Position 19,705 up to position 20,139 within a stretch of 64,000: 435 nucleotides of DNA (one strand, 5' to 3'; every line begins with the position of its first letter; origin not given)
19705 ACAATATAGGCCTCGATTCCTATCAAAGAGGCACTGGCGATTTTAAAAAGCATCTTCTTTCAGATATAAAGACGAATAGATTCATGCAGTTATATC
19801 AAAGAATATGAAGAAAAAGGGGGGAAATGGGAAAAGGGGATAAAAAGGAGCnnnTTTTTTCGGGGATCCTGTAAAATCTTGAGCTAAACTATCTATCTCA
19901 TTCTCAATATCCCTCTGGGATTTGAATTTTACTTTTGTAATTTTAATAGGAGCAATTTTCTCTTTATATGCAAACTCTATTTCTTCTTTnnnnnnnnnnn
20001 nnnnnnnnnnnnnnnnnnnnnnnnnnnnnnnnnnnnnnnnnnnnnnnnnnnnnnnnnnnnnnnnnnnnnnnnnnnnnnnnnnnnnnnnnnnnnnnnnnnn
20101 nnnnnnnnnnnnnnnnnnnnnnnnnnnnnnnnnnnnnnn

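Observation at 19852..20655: MglA ortholog with a ~70-aa Lys/Glu-rich C-terminal tail and no adjacent MglB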

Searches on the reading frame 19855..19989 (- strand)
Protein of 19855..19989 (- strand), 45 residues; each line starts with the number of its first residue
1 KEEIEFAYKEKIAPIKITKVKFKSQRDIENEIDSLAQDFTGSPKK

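Call 27: search_protein_representatives(alignment_id=A3)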
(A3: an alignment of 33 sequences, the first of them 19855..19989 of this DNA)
Query: 33 sequences, 44 profile positions. Proteins with E-value up to 0.001 (for the whole library): 25; up to 1e-10: 11; up to 1e-30: 0. The best 25 are listed.
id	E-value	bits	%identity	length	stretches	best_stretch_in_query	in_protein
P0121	1.8e-16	75.7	-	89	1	1-43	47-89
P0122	3.1e-16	74.9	-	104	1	2-41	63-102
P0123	6.1e-15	70.8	-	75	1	1-43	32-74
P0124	1.3e-14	69.7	-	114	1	1-44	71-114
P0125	3.1e-14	68.5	-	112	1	1-44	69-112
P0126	3.2e-14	68.5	-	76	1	1-43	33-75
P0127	6.1e-14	67.6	-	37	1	8-42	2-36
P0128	9.8e-14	66.9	-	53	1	1-44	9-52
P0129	1.1e-13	66.8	-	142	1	4-41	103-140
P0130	2.3e-13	65.7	-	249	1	1-41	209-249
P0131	5.7e-12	61.3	-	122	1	3-41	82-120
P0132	8.1e-10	54.4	-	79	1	2-44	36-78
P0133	6.2e-09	51.5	-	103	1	3-42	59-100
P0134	2.1e-08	49.8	-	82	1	9-41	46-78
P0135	3.2e-07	46.1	-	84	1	2-41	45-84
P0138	9.0e-07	44.6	-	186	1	1-44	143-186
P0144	8.9e-06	41.5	-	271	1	2-44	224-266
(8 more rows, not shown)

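Call 29: search_protein_families(library=pfam, proteins=[P0138, P0131, P0133, P0132, P0144], max_evalue=0.01)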
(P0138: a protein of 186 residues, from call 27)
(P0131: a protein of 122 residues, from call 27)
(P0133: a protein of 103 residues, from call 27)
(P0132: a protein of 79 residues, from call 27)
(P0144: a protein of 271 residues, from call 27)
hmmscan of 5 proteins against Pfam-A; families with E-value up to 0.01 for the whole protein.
P0138 (186 aa): 1 family
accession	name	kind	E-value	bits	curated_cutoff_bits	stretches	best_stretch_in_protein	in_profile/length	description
PF00072.30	Response_reg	-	9.2e-27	93.9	30.2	1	12-123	1-110/111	Response regulator receiver domain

P0131 (122 aa): 0 families

P0133 (103 aa): 0 families

P0132 (79 aa): 0 families

P0144 (271 aa): 1 family
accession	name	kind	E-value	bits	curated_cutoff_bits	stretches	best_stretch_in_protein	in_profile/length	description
PF00071.28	Ras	-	2.6e-07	30.8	21.6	1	65-186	41-159/162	Ras family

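Call 30: find_encoding_contigs(protein=P0138, flank=10000, max_places=4)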
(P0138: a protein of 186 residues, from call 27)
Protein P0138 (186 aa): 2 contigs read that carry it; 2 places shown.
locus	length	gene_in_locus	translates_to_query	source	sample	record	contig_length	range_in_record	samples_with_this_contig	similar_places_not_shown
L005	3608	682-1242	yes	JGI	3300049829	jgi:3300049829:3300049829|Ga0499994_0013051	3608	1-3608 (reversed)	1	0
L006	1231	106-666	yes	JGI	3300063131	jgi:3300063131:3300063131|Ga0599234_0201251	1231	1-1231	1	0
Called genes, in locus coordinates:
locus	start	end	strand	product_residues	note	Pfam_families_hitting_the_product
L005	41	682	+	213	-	PF00437:T2SSE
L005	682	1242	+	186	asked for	PF00072:Response_reg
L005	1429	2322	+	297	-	PF03705:CheR_N, PF01739:CheR, PF08242:Methyltransf_12 (faint)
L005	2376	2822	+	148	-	PF07238:PilZ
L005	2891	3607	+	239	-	?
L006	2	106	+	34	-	?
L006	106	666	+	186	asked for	PF00072:Response_reg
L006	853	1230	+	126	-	?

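Call 33: find_homologous_proteins(query=P0138, max_evalue=1e-10)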
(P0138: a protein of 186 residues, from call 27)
Query P0138 (186 aa): 3147 proteins with E <= 1e-10 among 4186 candidates; the best 120 are listed.
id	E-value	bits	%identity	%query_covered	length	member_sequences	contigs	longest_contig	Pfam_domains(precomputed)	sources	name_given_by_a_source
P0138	3.8e-109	380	100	100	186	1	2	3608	PF00072.31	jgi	jgi:DNA-binding response OmpR family regulator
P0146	2.2e-90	319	83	96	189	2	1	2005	PF00072.31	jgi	-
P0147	4.0e-63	230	67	68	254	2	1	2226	PF23198.2,PF21332.4,PF00072.31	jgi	jgi:DNA-binding response OmpR family regulator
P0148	1.2e-62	229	66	68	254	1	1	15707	PF23198.2,PF21332.4,PF00072.31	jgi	-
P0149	8.9e-62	226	66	65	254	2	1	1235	PF23198.2,PF00072.31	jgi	jgi:DNA-binding response OmpR family regulator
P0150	1.7e-61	225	64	65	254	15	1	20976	PF01861.23,PF23198.2,PF00072.31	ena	-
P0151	1.1e-59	219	82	65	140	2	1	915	PF00072.31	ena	-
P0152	1.3e-58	216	66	65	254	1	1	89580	PF23198.2,PF21332.4,PF00072.31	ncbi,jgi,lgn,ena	ncbi:MAG: response regulator [Candidatus Aminicenantales bacterium]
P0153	1.3e-58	215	59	67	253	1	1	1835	PF00072.31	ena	-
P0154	4.6e-58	214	62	65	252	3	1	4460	PF00072.31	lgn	-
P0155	2.8e-57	211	58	63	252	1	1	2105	PF00072.31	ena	-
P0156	4.5e-57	210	59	68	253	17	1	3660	PF00072.31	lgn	-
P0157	5.9e-57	210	63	61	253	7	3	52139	PF00072.31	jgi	jgi:DNA-binding response OmpR family regulator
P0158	2.8e-56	208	81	65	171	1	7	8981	PF00072.31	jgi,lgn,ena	jgi:DNA-binding response OmpR family regulator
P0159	8.8e-56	206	79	65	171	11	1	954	PF00072.31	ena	-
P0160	9.4e-56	206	63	65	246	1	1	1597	PF00072.31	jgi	jgi:DNA-binding response OmpR family regulator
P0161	9.6e-56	206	80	65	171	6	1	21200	PF00072.31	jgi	jgi:DNA-binding response OmpR family regulator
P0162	1.4e-54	202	79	65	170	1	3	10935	PF00072.31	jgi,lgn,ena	-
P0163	2.2e-54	202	79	65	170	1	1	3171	PF00072.31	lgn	-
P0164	1.3e-53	199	79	65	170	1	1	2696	PF00072.31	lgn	-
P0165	2.5e-53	198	43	77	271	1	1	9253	PF23198.2,PF00072.31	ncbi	-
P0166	2.9e-53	198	79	65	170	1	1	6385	PF00072.31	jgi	-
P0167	1.2e-52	196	78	65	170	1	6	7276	PF00072.31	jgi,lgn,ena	-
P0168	4.6e-50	188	53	63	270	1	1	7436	PF00072.31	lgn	-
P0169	1.0e-45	174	68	67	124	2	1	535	PF00072.31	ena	-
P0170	2.6e-45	172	67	66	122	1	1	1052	PF23198.2,PF00072.31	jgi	jgi:DNA-binding response OmpR family regulator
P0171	1.9e-44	169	66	66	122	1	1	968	PF23198.2,PF00072.31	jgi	jgi:DNA-binding response OmpR family regulator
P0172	2.3e-44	169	68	66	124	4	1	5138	PF00072.31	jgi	jgi:DNA-binding response OmpR family regulator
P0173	1.6e-43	166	68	65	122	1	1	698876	PF23198.2,PF00072.31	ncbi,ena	-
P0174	4.8e-43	165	47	67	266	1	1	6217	PF23198.2,PF00072.31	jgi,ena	-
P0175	6.0e-43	165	63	69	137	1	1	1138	PF00072.31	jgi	jgi:two-component system alkaline phosphatase synthesis response regulator PhoP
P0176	1.0e-42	164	66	65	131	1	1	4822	PF00072.31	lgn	-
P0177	1.7e-42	163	68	65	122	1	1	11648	PF23198.2,PF00072.31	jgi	jgi:DNA-binding response OmpR family regulator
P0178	2.4e-42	163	41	60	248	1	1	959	PF20274.5,PF23198.2,PF00072.31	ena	-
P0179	2.8e-42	162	64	65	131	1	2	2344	PF00072.31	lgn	-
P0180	2.9e-42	162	66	65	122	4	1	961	PF23198.2,PF00072.31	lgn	-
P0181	8.1e-41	158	69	63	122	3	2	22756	PF00072.31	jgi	jgi:DNA-binding response OmpR family regulator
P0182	2.5e-40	156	65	65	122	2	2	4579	PF23198.2,PF00072.31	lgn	-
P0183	5.7e-40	155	40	61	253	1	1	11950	PF00072.31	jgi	jgi:CheY-like chemotaxis protein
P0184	6.5e-40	155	37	93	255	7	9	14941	PF03709.22,PF00072.31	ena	-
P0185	1.1e-39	154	61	66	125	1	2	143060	PF00072.31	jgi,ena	-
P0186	3.4e-39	152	66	63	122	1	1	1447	PF00072.31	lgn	-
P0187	8.0e-39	151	42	63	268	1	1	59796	PF00072.31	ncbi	ncbi:response regulator transcription factor [bacterium]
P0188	1.1e-38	151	63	65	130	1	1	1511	PF00072.31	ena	-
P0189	5.5e-38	148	59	66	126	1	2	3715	PF00072.31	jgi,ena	jgi:two-component system alkaline phosphatase synthesis response regulator PhoP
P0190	1.4e-37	147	60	63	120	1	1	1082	PF00072.31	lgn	-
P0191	1.4e-37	147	57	66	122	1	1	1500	PF00072.31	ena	-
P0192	1.7e-37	147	42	68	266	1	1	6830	PF23198.2,PF00072.31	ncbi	-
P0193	4.2e-37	145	60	63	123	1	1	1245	PF00072.31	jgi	jgi:two-component system, OmpR family, alkaline phosphatase synthesis response regulator PhoP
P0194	5.9e-37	145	56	65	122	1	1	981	PF00072.31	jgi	jgi:DNA-binding response OmpR family regulator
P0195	7.7e-37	145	62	63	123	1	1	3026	PF00072.31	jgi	-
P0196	1.9e-36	143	57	66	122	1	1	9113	PF00072.31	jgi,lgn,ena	-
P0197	3.2e-36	143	62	63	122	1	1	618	PF23198.2,PF00072.31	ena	-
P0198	5.7e-36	142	58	65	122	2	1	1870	PF00072.31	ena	-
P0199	5.8e-36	142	56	65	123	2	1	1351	PF00072.31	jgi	jgi:two-component system alkaline phosphatase synthesis response regulator PhoP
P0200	8.5e-36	141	63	63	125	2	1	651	PF00072.31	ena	-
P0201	2.1e-35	140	58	63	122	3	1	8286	PF00072.31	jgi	-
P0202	2.1e-35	140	56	65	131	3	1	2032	PF00072.31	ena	-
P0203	5.0e-35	139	37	66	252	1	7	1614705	PF00072.31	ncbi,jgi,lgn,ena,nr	ncbi:MAG TPA: response regulator [Candidatus Omnitrophota bacterium]|nr:response regulator [Candidat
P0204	1.0e-34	138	58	65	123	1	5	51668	PF00072.31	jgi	-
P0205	1.5e-34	137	63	62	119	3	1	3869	PF00072.31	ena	-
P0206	2.3e-34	137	56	66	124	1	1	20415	PF00072.31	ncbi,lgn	ncbi:MAG: response regulator [Candidatus Omnitrophota bacterium]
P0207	3.2e-34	136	59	65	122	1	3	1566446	PF00072.31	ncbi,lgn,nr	ncbi:MAG: response regulator [Candidatus Omnitrophica bacterium]|nr:response regulator [Candidatus O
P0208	3.8e-34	136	36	67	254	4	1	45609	PF00072.31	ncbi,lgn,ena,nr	ncbi:MAG: hypothetical protein A2551_07295 [Elusimicrobia bacterium RIFOXYD2_FULL_34_30]|nr:MAG: hyp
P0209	7.3e-34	135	56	63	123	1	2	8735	PF00072.31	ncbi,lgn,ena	-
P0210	8.4e-34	135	37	65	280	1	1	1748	PF00072.31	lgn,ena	-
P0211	1.6e-33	134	44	63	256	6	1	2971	PF00072.31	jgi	jgi:DNA-binding response OmpR family regulator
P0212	1.6e-33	134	46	65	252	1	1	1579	PF00072.31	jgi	-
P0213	1.8e-33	134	55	65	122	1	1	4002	PF00072.31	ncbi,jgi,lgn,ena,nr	ncbi:MAG: response regulator [Candidatus Omnitrophica bacterium]|nr:response regulator [Candidatus O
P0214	4.1e-33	133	55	65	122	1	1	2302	PF23198.2,PF00072.31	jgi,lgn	jgi:two-component system alkaline phosphatase synthesis response regulator PhoP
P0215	6.1e-33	132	57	64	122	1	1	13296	PF00072.31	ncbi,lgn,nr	ncbi:MAG: response regulator [Candidatus Omnitrophica bacterium]|nr:response regulator [Candidatus O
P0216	6.3e-33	132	57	65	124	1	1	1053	PF00072.31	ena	-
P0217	9.3e-33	131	57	64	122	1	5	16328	PF00072.31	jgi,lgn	-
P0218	1.2e-32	131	54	65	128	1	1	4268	PF00072.31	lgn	-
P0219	1.2e-32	131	55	64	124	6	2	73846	PF23198.2,PF00072.31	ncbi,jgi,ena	-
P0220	1.6e-32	131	52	74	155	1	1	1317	PF00072.31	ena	-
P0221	1.7e-32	131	35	62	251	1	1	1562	PF00072.31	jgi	jgi:CheY-like chemotaxis protein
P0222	2.1e-32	130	57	63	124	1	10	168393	PF00072.31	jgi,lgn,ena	jgi:DNA-binding response OmpR family regulator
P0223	2.2e-32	130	58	65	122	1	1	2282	PF00072.31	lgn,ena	-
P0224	2.2e-32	130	55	63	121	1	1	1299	PF00072.31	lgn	-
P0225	2.9e-32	130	57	66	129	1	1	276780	PF00072.31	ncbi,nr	ncbi:MAG: response regulator [Candidatus Omnitrophica bacterium]|nr:response regulator [Candidatus O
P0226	3.1e-32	130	57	65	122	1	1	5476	PF00072.31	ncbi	-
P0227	6.0e-32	129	55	65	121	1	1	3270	PF00072.31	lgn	-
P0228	1.2e-31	128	54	65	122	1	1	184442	PF00072.31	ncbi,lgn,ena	-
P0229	1.3e-31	128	53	65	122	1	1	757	PF23198.2,PF00072.31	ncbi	-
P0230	1.4e-31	128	58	63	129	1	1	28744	PF00072.31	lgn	-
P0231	1.6e-31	127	55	64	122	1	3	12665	PF23198.2,PF00072.31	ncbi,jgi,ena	-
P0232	1.6e-31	127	55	65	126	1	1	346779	PF00072.31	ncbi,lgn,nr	ncbi:MAG: response regulator [Candidatus Omnitrophota bacterium]|nr:response regulator [Candidatus O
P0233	1.7e-31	127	53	65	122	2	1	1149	PF00072.31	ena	-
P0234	1.8e-31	127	53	58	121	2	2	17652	PF00072.31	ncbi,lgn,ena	-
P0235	1.9e-31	127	53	65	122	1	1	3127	PF00072.31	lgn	-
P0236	2.0e-31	127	55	66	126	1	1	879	PF00072.31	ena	-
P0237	2.2e-31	127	54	64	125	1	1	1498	PF00072.31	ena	-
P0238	2.7e-31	127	58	60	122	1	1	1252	PF00072.31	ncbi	-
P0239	2.8e-31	127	55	65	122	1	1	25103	PF00072.31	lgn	-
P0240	3.2e-31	126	45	46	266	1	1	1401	PF00072.31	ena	-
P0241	4.4e-31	126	53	65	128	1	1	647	PF23198.2,PF00072.31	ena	-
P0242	5.8e-31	126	55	65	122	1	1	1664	PF00072.31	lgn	-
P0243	8.8e-31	125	54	63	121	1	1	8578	PF23198.2,PF00072.31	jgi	jgi:DNA-binding response OmpR family regulator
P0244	1.3e-30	124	60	57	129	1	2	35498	PF00072.31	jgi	jgi:two-component system, OmpR family, alkaline phosphatase synthesis response regulator PhoP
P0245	1.6e-30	124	55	63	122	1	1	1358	PF00072.31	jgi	jgi:DNA-binding response OmpR family regulator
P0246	1.7e-30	124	51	65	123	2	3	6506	PF00072.31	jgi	-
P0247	1.7e-30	124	54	63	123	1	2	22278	PF00072.31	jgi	jgi:DNA-binding response OmpR family regulator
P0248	1.8e-30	124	58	63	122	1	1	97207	PF00072.31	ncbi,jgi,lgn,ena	ncbi:MAG: response regulator [Candidatus Omnitrophota bacterium]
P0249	1.8e-30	124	54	63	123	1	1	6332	PF00072.31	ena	-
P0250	2.1e-30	124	36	59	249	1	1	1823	PF00072.31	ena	-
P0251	2.3e-30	124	56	63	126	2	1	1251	PF00072.31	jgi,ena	-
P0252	2.3e-30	124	50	64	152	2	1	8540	PF00072.31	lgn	-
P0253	2.3e-30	124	51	65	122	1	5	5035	PF00072.31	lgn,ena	-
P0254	2.4e-30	124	53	63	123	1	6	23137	PF00072.31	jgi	-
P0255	2.8e-30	123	54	64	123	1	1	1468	PF00072.31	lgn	-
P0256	3.0e-30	123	52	67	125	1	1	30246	PF00072.31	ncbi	ncbi:MAG: response regulator [bacterium]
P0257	3.2e-30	123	54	63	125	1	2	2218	PF00072.31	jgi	jgi:DNA-binding response OmpR family regulator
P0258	3.8e-30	123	53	61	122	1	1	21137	PF00072.31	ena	-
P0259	4.1e-30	123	52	66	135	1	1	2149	PF00072.31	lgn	-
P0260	5.2e-30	122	50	65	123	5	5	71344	PF00072.31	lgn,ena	-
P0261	5.5e-30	122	53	63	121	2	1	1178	PF00072.31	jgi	jgi:DNA-binding response OmpR family regulator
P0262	5.7e-30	122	53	66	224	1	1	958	PF00072.31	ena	-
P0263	6.3e-30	122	55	65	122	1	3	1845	PF00072.31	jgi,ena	-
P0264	6.9e-30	122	53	63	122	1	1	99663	PF23198.2,PF00072.31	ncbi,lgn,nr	ncbi:MAG: response regulator [Candidatus Omnitrophica bacterium]|nr:response regulator [Candidatus O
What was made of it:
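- Only two or three receiver-module proteins were found, all on short contigs (calls 30, 33).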

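Call 57: find_encoding_contigs(protein=P0133, flank=3000, max_places=2)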
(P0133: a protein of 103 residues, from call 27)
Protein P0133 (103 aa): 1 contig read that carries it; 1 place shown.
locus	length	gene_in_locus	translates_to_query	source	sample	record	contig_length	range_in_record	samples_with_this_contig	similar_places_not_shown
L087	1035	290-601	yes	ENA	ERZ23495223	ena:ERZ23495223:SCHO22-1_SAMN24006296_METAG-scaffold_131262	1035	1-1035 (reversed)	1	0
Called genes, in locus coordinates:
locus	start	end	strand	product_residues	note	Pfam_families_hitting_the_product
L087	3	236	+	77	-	?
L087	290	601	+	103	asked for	-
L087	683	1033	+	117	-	?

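Call 58: find_encoding_contigs(protein=P0132, flank=3000, max_places=2)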
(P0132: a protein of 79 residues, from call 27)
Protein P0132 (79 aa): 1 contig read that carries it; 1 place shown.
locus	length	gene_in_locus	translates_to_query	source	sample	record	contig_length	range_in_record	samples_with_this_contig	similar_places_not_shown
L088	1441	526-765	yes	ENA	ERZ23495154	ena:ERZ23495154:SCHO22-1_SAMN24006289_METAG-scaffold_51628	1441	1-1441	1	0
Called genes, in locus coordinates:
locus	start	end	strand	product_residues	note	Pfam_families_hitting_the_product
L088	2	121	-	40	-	?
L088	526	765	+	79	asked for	-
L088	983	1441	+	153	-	?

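Call 59: find_encoding_contigs(protein=P0131, flank=3000, max_places=2)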
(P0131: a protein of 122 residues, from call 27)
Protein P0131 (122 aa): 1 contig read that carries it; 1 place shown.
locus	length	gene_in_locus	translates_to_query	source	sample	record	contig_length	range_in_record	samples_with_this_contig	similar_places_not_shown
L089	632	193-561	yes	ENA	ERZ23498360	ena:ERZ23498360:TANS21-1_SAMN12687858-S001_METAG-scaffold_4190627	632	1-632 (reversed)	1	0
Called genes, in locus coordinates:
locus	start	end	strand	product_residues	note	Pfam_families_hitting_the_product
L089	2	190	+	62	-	?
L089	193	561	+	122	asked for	-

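Call 72: search_solved_structures(query=A3, max_evalue=10)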
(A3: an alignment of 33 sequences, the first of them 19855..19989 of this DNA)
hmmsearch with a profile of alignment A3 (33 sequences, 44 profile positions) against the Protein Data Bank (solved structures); distinct sequences matched with E-value up to 10: 9.
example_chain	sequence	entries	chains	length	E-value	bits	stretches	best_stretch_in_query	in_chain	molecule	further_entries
4dou_A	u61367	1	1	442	0.0077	19.2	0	13-25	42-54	Adiponectin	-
4rjv_A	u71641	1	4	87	0.33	14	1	4-40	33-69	OR461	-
4pww_A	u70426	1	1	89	0.39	13.7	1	15-40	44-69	OR494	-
3vx3_A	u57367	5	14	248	0.51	13.4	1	25-40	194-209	ATPase involved in chromosome partitioning, ParA/MinD family, Mrp homolog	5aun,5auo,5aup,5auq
3o2q_B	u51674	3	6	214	0.61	13.1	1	23-43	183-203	RNA polymerase II subunit A C-terminal domain phosphatase SSU72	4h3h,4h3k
3o2s_B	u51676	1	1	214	0.62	13.1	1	23-43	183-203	RNA polymerase II subunit A C-terminal domain phosphatase SSU72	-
5cw9_A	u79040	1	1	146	0.65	13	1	16-39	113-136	De novo designed ferredoxin-ferredoxin domain insertion protein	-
2mtl_A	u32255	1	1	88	0.67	13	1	15-39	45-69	De novo designed protein FR55 OR109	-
4f25_A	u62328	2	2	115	1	12.4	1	21-41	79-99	Polyadenylate-binding protein 1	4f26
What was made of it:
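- On Any curated domain family for the tail (Pfam, NCBIfam, PDB): A module profile against PDB gave nothing significant (call 72).
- Tried and rejected: Module against PDB: only insignificant hits, including de novo strand-helix designs at E 0.3-0.7 (call 72).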
